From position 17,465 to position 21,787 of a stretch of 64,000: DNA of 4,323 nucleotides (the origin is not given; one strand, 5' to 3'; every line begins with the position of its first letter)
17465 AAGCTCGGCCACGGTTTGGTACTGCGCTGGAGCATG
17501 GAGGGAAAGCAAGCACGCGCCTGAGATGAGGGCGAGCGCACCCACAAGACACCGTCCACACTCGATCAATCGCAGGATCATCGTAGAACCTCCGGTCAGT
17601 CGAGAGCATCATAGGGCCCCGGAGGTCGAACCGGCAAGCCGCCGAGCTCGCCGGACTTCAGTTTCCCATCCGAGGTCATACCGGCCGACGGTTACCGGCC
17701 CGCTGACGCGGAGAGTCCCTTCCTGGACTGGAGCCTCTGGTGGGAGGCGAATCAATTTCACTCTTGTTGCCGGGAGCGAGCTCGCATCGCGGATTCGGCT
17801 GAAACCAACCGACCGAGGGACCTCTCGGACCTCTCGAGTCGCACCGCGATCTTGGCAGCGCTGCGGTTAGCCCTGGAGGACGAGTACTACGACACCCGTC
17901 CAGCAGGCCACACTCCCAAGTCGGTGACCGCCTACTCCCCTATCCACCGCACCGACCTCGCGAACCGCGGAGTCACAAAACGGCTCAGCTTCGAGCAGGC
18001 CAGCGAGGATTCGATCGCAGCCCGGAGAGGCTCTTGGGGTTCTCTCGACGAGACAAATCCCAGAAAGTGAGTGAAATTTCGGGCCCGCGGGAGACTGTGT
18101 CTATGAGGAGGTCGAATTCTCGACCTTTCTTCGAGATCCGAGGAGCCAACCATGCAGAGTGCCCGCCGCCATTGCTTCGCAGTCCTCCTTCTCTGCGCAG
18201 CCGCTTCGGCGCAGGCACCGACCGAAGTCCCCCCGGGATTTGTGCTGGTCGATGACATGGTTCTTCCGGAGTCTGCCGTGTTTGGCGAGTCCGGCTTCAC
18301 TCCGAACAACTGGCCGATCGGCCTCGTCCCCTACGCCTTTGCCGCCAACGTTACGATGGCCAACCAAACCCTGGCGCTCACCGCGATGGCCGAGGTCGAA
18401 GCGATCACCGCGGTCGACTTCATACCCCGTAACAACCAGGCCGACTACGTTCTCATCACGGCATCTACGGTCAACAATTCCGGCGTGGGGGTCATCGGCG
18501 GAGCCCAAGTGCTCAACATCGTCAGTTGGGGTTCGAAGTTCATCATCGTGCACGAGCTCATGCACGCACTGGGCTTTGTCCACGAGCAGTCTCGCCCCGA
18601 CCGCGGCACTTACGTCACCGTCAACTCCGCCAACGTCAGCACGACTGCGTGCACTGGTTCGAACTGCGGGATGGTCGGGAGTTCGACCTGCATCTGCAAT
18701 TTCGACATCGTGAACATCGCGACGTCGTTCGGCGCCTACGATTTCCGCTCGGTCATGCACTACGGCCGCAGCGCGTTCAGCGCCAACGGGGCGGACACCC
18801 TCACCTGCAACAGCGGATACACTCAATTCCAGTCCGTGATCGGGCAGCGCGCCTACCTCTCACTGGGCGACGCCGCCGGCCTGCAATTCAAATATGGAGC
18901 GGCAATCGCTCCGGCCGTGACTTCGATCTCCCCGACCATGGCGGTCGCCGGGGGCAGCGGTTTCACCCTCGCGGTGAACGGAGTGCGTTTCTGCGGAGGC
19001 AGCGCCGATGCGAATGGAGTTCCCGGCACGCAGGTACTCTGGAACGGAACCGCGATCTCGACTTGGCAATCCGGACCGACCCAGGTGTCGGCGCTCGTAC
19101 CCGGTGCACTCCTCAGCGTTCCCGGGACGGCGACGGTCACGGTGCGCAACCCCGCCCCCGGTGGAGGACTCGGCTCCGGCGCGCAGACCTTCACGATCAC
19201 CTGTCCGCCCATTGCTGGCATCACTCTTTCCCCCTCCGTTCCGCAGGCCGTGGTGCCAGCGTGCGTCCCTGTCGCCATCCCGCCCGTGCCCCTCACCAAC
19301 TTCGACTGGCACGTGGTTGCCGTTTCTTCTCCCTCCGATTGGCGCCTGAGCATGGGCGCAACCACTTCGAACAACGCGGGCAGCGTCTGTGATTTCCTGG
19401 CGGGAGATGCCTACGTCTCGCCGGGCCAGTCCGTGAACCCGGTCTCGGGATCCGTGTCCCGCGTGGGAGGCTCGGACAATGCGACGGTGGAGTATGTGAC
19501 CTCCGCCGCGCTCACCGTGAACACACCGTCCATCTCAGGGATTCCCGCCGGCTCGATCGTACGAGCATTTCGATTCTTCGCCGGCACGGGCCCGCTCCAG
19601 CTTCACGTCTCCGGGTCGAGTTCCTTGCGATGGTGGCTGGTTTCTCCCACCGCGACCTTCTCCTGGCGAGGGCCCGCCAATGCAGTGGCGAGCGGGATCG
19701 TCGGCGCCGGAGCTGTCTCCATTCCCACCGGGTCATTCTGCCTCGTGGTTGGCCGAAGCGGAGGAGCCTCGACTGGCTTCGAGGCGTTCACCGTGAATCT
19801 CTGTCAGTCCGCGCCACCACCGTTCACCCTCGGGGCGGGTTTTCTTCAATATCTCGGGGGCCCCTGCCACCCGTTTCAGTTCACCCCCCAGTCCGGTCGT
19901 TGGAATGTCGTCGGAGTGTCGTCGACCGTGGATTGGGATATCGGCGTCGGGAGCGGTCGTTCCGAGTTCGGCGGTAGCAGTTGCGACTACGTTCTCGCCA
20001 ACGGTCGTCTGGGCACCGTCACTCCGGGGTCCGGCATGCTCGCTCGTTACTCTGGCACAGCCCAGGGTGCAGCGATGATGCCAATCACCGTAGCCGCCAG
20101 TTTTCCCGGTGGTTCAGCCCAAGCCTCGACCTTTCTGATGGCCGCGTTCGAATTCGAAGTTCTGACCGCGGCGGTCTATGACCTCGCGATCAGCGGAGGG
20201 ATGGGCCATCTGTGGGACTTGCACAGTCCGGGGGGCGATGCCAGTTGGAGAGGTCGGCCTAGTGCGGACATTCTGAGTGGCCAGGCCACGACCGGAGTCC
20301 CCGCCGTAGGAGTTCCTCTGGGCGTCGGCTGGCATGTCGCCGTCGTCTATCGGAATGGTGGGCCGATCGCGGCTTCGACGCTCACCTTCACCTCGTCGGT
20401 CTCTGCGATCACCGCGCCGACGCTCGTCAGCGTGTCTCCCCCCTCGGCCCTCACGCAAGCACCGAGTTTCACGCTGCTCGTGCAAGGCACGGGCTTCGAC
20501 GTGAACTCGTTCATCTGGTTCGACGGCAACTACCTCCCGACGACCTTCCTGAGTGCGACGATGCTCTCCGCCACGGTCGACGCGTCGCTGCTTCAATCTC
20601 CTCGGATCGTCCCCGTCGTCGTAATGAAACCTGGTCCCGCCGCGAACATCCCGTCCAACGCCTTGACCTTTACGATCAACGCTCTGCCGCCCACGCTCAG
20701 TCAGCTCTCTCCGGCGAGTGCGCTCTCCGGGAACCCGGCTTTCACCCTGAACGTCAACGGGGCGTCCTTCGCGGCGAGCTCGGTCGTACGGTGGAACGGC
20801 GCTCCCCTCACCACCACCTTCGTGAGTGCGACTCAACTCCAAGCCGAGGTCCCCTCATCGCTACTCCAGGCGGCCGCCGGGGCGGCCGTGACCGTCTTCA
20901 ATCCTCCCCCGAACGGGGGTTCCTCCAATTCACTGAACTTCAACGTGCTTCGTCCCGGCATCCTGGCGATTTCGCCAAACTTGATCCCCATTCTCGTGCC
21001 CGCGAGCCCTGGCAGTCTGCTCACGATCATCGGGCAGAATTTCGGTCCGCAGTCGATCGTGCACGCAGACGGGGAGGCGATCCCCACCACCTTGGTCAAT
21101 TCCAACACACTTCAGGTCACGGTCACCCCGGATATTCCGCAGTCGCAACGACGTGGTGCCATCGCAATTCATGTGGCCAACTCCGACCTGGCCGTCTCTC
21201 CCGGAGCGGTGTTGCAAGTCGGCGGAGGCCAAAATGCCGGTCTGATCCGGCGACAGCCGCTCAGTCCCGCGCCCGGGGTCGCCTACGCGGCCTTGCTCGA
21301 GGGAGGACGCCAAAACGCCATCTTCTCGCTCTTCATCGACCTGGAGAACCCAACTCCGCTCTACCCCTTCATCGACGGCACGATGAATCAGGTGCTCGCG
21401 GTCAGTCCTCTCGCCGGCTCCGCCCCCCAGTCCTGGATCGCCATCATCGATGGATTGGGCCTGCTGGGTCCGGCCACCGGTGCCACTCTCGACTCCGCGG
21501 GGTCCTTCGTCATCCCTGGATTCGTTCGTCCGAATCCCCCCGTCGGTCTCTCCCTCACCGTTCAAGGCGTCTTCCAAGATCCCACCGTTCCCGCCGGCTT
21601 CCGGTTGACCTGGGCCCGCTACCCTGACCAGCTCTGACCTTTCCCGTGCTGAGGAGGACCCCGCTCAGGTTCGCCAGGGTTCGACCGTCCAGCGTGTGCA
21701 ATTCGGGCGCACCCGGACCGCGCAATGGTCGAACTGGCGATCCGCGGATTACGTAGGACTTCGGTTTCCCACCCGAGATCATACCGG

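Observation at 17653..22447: Astacin gene bracketed by diverged direct repeats (motif plus HEAT-gene 5' segment); upstream copy is a gene remnant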

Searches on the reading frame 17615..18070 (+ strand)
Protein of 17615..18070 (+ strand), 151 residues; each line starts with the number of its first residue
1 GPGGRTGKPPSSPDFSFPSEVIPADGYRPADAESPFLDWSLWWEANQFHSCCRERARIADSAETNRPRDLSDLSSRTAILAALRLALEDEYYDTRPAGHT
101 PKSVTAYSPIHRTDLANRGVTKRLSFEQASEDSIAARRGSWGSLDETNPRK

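Call 70: search_protein_families(library=ncbifam, proteins=[window:17615-18070:+], max_evalue=0.01)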
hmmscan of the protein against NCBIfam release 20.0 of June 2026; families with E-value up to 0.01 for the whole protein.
window:17615-18070:+ (151 aa): 0 families

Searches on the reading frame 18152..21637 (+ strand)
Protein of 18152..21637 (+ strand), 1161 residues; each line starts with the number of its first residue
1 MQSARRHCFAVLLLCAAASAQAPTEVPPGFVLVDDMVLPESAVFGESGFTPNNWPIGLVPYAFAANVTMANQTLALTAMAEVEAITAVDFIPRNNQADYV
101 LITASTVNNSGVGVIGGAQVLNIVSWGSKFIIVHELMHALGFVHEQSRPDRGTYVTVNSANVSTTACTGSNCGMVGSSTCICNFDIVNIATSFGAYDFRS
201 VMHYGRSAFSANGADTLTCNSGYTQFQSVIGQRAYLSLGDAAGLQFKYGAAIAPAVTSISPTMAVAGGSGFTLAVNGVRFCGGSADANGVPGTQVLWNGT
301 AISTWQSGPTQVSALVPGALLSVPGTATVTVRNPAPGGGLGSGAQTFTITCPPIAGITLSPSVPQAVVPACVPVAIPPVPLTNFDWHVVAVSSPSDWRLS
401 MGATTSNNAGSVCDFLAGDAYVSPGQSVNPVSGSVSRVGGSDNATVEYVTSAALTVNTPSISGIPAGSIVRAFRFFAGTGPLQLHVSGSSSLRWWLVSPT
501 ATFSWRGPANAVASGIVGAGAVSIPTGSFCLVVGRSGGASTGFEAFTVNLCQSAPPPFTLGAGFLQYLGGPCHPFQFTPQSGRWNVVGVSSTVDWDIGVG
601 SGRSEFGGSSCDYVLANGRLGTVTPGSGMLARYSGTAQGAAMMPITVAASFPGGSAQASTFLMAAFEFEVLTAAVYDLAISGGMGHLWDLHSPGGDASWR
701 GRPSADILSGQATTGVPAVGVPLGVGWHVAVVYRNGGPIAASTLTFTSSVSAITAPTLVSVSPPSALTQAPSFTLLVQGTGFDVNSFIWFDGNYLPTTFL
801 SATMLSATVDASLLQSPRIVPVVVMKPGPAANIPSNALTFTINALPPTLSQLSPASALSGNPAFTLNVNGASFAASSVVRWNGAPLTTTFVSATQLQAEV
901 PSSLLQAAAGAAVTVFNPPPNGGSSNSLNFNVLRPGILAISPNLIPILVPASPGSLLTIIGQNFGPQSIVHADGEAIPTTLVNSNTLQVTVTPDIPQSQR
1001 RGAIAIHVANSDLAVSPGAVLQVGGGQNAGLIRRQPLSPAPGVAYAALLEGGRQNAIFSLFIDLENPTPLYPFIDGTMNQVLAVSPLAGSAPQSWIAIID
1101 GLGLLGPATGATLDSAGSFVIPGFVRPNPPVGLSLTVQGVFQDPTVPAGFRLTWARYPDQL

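Call 11: search_protein_families(library=pfam, proteins=[window:18152-21637:+], max_evalue=0.01)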
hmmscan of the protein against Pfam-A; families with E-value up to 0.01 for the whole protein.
window:18152-21637:+ (1161 aa): 2 families
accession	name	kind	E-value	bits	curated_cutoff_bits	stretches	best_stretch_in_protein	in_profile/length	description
PF01400.30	Astacin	-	7e-33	114.3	22.5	1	54-248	2-186/189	Astacin (Peptidase family M12A)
PF01833.30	TIG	-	1.1e-25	89.8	20.9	4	254-349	1-84/84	IPT/TIG domain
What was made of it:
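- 18152..21637 (+): Secreted astacin (M12A) metalloprotease gene with TIG domains and four CoaZ PGGG repeats (1161 aa). This is the gene bracketed by the repeats. Pfam (call 11).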

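Call 37: find_homologous_proteins(query=window:18152-21634:+)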
Query window:18152-21634:+ (1161 aa): 195 proteins with E <= 0.001 among 8000 candidates; the best 120 are listed.
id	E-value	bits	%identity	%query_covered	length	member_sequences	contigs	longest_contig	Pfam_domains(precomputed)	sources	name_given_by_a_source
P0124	0.0e+0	2507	98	100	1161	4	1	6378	PF01833.31,PF01400.32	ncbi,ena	-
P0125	0.0e+0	1020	41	83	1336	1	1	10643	PF01833.31,PF01400.32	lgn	-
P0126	6.1e-285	967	38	85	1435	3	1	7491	PF01400.32,PF20144.6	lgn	-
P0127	2.0e-256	872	43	99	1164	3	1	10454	PF01400.32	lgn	-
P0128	5.8e-250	851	36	27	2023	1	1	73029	PF01833.31,PF20144.6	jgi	jgi:uncharacterized protein (TIGR03437 family)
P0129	2.7e-235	802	38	83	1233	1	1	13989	PF01833.31,PF01400.32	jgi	jgi:hypothetical protein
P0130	1.2e-234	800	40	98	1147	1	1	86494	PF01400.32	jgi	jgi:hypothetical protein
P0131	3.8e-221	755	43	21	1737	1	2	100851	PF01833.31,PF20144.6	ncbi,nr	ncbi:MAG: hypothetical protein HYR56_01470 [Acidobacteria bacterium]|nr:hypothetical protein [Acidob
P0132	4.9e-221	755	40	22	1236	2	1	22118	PF01833.31,PF20144.6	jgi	jgi:hypothetical protein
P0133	3.9e-220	752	36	25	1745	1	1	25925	PF01833.31,PF20144.6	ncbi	-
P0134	1.7e-217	743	47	32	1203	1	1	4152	PF01833.31,PF01400.32,PF20144.6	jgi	jgi:P pilus assembly chaperone PapD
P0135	3.0e-215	736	38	23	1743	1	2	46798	PF01833.31,PF20144.6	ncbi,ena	-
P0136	6.3e-213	728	37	22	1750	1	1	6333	PF01833.31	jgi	jgi:uncharacterized protein (TIGR03437 family)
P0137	6.8e-213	728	30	64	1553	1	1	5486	PF01833.31,PF20144.6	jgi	jgi:hypothetical protein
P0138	4.7e-212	725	45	78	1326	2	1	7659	PF01833.31,PF01400.32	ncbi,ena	-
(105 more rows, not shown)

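Call 39: find_encoding_contigs(protein=P0124, flank=10000, max_places=5)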
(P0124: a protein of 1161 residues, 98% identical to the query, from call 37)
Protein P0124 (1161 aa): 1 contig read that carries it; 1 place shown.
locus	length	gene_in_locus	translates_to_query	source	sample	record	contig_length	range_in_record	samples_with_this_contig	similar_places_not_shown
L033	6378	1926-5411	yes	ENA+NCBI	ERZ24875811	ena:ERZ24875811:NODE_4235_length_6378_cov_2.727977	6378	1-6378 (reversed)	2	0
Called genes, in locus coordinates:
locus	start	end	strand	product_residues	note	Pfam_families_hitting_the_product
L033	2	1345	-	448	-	?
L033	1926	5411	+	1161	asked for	PF01400:Astacin, PF01833:TIG (weak)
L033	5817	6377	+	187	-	?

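Call 47: find_encoding_contigs(protein=P0130, flank=8000, max_places=2)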
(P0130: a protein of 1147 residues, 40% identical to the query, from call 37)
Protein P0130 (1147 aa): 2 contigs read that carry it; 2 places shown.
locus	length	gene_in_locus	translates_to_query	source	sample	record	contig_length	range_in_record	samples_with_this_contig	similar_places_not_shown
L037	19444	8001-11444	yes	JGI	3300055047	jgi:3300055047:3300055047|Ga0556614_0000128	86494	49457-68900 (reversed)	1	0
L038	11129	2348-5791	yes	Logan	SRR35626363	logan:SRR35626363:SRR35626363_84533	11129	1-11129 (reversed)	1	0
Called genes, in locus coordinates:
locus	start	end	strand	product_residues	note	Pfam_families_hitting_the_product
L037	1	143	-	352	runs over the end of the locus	PF08240:ADH_N, PF00107:ADH_zinc_N, PF13602:ADH_zinc_N_2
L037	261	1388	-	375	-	PF01408:GFO_IDH_MocA, PF02894:GFO_IDH_MocA_C, PF22725:GFO_IDH_MocA_C3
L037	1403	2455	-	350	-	PF01261:AP_endonuc_2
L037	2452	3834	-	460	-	PF03825:Nuc_H_symport, PF07690:MFS_1, PF12832:MFS_1_like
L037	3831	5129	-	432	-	PF06283:ThuA, PF06439:3keto-disac_hyd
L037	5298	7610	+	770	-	PF13243:SQHop_cyclase_C (faint)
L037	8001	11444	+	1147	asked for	PF01400:Astacin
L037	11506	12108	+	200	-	PF08281:Sigma70_r4_2, PF04545:Sigma70_r4 (weak)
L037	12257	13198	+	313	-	-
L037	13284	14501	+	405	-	PF00890:FAD_binding_2 (faint), PF01494:FAD_binding_3, PF13450:NAD_binding_8 (weak)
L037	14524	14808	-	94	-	-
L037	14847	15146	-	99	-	PF22085:NorB_cytochrome_c-like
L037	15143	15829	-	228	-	PF04405:ScdA_N, PF01814:Hemerythrin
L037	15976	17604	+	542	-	PF13185:GAF_2, PF01590:GAF, PF00158:Sigma54_activat, PF14532:Sigma54_activ_2, PF07728:AAA_5, PF25601:AAA_lid_14, PF02954:HTH_8 (weak)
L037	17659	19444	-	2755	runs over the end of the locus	PF00890:FAD_binding_2 (faint), PF01494:FAD_binding_3, PF01946:Thi4 (weak), PF12831:FAD_oxidored, PF02771:Acyl-CoA_dh_N (faint), PF02770:Acyl-CoA_dh_M, PF00441:Acyl-CoA_dh_1, PF00766:ETF_alpha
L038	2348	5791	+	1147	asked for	PF01400:Astacin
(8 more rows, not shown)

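Call 48: find_encoding_contigs(protein=P0127, flank=8000, max_places=2)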
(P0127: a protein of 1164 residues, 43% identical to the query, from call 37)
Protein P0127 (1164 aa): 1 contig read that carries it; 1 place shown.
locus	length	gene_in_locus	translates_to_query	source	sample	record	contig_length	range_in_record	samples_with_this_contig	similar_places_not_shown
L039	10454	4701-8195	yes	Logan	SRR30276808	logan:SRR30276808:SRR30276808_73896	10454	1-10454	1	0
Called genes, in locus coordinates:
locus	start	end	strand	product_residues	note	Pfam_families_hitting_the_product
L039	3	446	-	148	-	?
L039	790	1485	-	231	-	PF08281:Sigma70_r4_2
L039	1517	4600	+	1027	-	PF01636:APH (weak), PF00069:Pkinase, PF07714:PK_Tyr_Ser-Thr, PF14559:TPR_19 (weak), PF13432:TPR_16 (weak), PF13432:TPR_16, PF13432:TPR_16, PF14559:TPR_19, +14 more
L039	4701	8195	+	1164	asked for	PF01400:Astacin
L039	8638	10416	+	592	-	-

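Call 70: search_protein_families(library=ncbifam, proteins=[window:18152-21637:+], max_evalue=0.01)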
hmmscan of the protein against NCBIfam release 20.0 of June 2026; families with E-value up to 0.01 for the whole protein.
window:18152-21637:+ (1161 aa): 2 families
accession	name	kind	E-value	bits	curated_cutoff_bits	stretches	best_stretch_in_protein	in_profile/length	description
NF058597.1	CoaZ_rpt_PGGG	domain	2e-76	252.1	30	4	847-932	3-88/88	choice-of-anchor Z repeating domain-containing protein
NF045530.1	LegP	equivalog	1.5e-30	106.6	300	1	52-245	56-239/244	Dot/Icm T4SS effector Zinc-dependent metalloprotease LegP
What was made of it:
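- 18152..21637 (+): NCBIfam (call 70).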
